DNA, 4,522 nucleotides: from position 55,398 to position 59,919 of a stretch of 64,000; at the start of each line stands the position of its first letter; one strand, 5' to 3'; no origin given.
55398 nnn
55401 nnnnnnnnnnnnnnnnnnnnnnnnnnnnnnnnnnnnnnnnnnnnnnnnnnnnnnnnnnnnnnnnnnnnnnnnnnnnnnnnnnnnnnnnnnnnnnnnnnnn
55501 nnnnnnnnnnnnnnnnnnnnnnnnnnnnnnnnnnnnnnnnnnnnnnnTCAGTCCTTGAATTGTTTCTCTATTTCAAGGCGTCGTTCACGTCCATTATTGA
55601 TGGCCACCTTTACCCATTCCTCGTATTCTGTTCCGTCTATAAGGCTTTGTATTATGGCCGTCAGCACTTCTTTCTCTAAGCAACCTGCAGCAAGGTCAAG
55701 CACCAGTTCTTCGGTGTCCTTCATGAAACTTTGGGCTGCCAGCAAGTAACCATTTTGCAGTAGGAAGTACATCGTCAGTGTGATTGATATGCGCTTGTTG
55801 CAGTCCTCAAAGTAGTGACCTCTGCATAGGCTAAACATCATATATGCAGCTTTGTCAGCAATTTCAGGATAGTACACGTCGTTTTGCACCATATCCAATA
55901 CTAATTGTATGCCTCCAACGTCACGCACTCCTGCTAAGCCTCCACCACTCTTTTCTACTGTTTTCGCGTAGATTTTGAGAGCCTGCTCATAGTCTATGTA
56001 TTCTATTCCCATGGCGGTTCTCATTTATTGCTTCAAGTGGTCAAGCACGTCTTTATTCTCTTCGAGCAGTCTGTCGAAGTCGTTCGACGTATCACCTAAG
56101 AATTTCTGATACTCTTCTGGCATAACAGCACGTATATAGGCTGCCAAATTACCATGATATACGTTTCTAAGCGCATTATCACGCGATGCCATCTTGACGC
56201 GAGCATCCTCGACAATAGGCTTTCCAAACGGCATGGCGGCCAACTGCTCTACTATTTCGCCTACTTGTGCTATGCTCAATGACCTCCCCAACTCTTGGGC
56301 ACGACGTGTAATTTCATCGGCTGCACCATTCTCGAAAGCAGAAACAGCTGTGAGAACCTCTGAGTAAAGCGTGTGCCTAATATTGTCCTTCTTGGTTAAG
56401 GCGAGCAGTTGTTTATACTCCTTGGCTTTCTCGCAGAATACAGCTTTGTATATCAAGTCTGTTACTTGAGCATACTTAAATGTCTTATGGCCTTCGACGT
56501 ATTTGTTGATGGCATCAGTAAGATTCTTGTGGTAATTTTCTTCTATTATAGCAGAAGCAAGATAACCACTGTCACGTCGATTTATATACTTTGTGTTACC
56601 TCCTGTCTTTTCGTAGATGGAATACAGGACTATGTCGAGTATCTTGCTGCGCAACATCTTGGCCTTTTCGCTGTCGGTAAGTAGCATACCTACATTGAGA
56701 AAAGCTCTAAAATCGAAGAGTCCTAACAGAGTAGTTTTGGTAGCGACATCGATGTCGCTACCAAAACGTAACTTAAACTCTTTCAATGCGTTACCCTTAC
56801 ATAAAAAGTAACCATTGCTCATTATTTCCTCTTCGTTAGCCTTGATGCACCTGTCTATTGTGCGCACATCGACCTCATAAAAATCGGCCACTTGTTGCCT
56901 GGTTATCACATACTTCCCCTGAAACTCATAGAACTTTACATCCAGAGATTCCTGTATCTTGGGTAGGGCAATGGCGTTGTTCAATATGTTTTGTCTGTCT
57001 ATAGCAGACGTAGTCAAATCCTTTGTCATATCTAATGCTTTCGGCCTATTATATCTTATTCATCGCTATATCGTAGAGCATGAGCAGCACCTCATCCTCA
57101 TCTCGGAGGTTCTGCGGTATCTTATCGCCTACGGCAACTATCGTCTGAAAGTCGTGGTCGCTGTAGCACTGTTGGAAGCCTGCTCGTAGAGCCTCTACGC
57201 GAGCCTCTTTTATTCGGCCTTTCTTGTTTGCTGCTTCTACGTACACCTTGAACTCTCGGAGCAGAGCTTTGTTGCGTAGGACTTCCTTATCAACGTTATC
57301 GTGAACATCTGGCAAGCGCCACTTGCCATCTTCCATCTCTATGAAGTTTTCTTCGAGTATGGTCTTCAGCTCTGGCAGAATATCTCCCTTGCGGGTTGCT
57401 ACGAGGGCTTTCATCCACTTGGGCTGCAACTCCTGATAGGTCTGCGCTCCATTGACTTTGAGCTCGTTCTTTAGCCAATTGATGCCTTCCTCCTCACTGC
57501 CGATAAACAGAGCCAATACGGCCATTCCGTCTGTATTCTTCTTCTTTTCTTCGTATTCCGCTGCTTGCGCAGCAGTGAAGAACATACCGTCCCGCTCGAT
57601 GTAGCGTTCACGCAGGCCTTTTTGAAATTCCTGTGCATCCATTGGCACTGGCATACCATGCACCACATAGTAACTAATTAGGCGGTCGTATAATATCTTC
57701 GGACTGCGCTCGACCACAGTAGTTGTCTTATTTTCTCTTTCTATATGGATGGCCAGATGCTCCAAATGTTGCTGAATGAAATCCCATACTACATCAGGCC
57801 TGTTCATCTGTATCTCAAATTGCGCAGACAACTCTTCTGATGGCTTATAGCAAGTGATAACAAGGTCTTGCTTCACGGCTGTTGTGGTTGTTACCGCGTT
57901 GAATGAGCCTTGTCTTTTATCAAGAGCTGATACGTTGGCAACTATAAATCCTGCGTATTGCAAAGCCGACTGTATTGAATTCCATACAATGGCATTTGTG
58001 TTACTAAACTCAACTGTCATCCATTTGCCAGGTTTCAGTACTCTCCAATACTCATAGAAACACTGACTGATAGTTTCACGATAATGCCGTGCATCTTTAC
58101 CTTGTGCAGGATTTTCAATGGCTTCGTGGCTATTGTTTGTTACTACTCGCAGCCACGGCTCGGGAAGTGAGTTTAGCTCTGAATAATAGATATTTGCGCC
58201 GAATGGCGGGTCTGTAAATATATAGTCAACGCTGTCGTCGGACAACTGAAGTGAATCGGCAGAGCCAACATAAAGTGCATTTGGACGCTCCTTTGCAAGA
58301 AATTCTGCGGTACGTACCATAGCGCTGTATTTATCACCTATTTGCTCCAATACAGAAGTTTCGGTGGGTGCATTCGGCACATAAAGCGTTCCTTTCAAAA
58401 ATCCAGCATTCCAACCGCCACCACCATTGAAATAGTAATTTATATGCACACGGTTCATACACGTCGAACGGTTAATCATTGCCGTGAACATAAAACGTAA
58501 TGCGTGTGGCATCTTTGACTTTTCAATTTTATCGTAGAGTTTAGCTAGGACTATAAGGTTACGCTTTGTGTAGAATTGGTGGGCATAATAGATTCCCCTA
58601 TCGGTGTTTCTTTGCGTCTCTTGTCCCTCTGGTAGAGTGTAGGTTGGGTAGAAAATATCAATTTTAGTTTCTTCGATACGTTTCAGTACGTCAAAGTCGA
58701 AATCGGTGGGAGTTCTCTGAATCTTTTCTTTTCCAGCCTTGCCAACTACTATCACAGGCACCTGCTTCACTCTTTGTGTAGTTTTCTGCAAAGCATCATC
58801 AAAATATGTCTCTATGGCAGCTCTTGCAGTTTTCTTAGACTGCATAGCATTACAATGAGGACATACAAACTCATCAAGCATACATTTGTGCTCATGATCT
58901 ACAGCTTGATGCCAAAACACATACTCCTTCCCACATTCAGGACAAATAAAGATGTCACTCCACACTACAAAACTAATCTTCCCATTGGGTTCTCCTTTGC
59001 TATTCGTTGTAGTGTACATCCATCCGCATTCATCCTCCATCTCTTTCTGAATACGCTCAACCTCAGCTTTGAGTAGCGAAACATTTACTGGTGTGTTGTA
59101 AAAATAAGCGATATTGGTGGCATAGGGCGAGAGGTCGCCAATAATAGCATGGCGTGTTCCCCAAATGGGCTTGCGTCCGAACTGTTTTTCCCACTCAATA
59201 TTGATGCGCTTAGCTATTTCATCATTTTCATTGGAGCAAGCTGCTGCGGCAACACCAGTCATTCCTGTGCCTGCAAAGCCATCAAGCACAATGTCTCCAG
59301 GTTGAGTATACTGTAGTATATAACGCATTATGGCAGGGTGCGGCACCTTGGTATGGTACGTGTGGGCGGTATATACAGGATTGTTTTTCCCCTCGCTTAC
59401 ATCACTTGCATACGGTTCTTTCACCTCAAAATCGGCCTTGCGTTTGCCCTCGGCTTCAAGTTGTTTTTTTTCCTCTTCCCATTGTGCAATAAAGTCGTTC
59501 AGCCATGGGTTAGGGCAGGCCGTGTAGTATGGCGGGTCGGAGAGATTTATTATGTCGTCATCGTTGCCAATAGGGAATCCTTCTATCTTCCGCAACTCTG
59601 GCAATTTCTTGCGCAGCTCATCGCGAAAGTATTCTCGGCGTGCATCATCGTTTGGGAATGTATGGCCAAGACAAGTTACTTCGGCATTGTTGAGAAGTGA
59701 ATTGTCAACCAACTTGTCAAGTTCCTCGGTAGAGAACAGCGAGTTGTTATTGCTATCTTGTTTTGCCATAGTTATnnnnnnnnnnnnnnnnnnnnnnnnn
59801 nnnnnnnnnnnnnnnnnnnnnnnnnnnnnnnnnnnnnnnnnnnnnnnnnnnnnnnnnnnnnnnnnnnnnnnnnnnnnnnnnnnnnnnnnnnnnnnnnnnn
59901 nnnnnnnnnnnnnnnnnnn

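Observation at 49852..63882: Type-3-BREX-like operon with non-canonical gene content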

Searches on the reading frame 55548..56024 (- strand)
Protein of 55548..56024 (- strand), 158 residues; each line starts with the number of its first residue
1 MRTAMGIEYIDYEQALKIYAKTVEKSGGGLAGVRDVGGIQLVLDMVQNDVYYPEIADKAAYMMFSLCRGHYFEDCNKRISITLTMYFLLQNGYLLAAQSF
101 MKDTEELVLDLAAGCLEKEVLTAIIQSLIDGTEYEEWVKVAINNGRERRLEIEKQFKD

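Call 3: search_protein_families(library=pfam, proteins=[window:55548-56024:-], max_evalue=0.01)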
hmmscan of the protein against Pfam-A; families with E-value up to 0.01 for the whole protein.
window:55548-56024:- (158 aa): 1 family
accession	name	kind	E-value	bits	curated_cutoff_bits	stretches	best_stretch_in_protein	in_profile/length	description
PF02661.23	Fic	-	1.6e-09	38.9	24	1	9-88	1-93/93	Fic/DOC family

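Call 4: search_protein_families(library=padloc, proteins=[window:55548-56024:-], max_evalue=0.01)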
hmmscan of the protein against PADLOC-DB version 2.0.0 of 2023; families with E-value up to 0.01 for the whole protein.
window:55548-56024:- (158 aa): 5 families
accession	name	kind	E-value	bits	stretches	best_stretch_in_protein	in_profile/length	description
PDLC04718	PDC-M59B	-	4.1e-46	155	1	6-146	4-144/159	-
PDLC04963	PDC-S23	-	2e-10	38.6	1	39-129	212-307/312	-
PDLC04965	PDC-S23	-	5.2e-10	37.2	1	42-129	232-323/327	-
PDLC04964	PDC-S23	-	1e-06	26.2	1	39-99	232-292/331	-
PDLC04848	PDC-S05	-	0.0028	15.3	1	57-106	211-262/291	-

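Call 6: search_protein_families(library=ncbifam, proteins=[window:55548-56024:-], max_evalue=0.01)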
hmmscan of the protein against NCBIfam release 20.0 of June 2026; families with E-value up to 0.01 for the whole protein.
window:55548-56024:- (158 aa): 1 family
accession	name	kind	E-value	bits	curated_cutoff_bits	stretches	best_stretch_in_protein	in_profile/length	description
TIGR01550.1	DOC_P1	subfamily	6e-10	39.4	38.65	1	13-99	5-95/122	type II toxin-antitoxin system death-on-curing family toxin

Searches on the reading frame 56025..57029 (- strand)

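Call 3: search_protein_families(library=pfam, proteins=[window:56025-57029:-], max_evalue=0.01)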
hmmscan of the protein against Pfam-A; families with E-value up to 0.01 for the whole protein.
window:56025-57029:- (334 aa): 1 family
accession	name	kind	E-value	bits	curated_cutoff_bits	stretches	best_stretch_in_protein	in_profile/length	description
PF10543.14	ORF6N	-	1.7e-06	28.7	27.8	1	32-92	2-62/86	ORF6N domain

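Call 4: search_protein_families(library=padloc, proteins=[window:56025-57029:-], max_evalue=0.01)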
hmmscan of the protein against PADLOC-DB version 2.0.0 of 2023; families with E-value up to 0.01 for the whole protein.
window:56025-57029:- (334 aa): 5 families
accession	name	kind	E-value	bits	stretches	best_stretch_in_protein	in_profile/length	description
PDLC04717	PDC-M59A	-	5.7e-142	471.3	1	3-334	2-334/338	-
PDLC04920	PDC-S13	-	1.1e-06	26.2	1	138-258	131-242/286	-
PDLC04962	PDC-S22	-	4.9e-06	23.8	1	171-256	166-256/281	-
PDLC04849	PDC-S05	-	7.9e-05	20.4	1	27-81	8-62/183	-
PDLC04856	PDC-S05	-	0.0075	14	0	26-75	9-58/177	-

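Call 6: search_protein_families(library=ncbifam, proteins=[window:56025-57029:-], max_evalue=0.01)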
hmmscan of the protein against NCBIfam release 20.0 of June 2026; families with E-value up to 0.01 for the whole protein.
window:56025-57029:- (334 aa): 0 families

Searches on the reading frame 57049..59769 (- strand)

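Call 3: search_protein_families(library=pfam, proteins=[window:57049-59769:-], max_evalue=0.01)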
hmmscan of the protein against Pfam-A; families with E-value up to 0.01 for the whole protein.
window:57049-59769:- (906 aa): 3 families
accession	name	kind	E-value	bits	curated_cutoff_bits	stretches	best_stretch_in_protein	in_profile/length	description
PF01555.25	N6_N4_Mtase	-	7.3e-15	55.9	26.7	2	103-179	127-203/221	DNA methylase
PF03602.21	Cons_hypoth95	-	0.0033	17.5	24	0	509-541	109-143/182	Conserved hypothetical protein 95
PF07191.17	Zn_ribbon_6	-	0.0076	16.7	25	0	275-316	31-65/67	Double zinc ribbon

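Call 4: search_protein_families(library=padloc, proteins=[window:57049-59769:-], max_evalue=0.01)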
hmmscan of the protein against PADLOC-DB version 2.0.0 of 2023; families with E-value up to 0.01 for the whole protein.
window:57049-59769:- (906 aa): 37 families (the best 25 are shown)
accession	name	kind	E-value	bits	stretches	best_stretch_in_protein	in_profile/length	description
PDLC02541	PglX|PglXI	-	0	1093.1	2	27-812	15-791/919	PglXI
PDLC03346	MTase_II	-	1.3e-215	716.4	4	263-812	359-922/1068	Type II methyltransferase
PDLC03312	MTase_II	-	5.9e-68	227.6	3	457-627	1069-1247/1344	Type II methyltransferase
PDLC03319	MTase_II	-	5.3e-19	66.4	1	396-646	169-426/503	Type II methyltransferase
PDLC03371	MTase_II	-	3.4e-11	41.2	1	123-177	174-230/260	Type II methyltransferase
PDLC03380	MTase_II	-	2.2e-09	35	1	472-590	220-341/393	Type II methyltransferase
PDLC03216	MTase_II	-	1.6e-08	31.9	1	138-177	194-233/364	Type II methyltransferase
PDLC03353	MTase_II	-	1.8e-08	32.2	1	137-177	188-228/260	Type II methyltransferase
PDLC03308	MTase_II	-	2e-08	31.7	1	138-180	333-375/419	Type II methyltransferase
PDLC03228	MTase_II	-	2.1e-08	32.3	1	138-178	144-184/227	Type II methyltransferase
PDLC03325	MTase_II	-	2.4e-08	31.1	1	497-589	275-363/426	Type II methyltransferase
PDLC03321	MTase_II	-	3.5e-08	31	1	508-625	27-140/245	Type II methyltransferase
PDLC03299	MTase_II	-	8.9e-08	30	1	139-179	197-237/296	Type II methyltransferase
PDLC03738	oMTase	-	1.4e-07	28.6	1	138-176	204-242/376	orphan methyltransferase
PDLC03233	MTase_II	-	1.5e-07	28.3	1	494-617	473-618/731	Type II methyltransferase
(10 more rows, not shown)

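Call 6: search_protein_families(library=ncbifam, proteins=[window:57049-59769:-], max_evalue=0.01)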
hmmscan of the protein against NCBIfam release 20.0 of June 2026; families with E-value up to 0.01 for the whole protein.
window:57049-59769:- (906 aa): 4 families
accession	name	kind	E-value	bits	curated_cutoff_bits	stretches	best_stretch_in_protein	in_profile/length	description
NF050803.1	DnaMtaseCcrMCaul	equivalog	8.7e-07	28.2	830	1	136-176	184-224/350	adenine-specific DNA-methyltransferase CcrM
NF010253.0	PRK13699.1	subfamily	4.8e-06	26.4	244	1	133-180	138-186/226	DNA methyltransferase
NF008572.0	PRK11524.1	equivalog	6.3e-06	25.5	292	1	139-192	196-247/294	adenine-specific DNA-methyltransferase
TIGR01177.1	TIGR01177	hypoth_equivalog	0.0083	15.5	316.55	0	499-531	234-266/330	TIGR01177 family methyltransferase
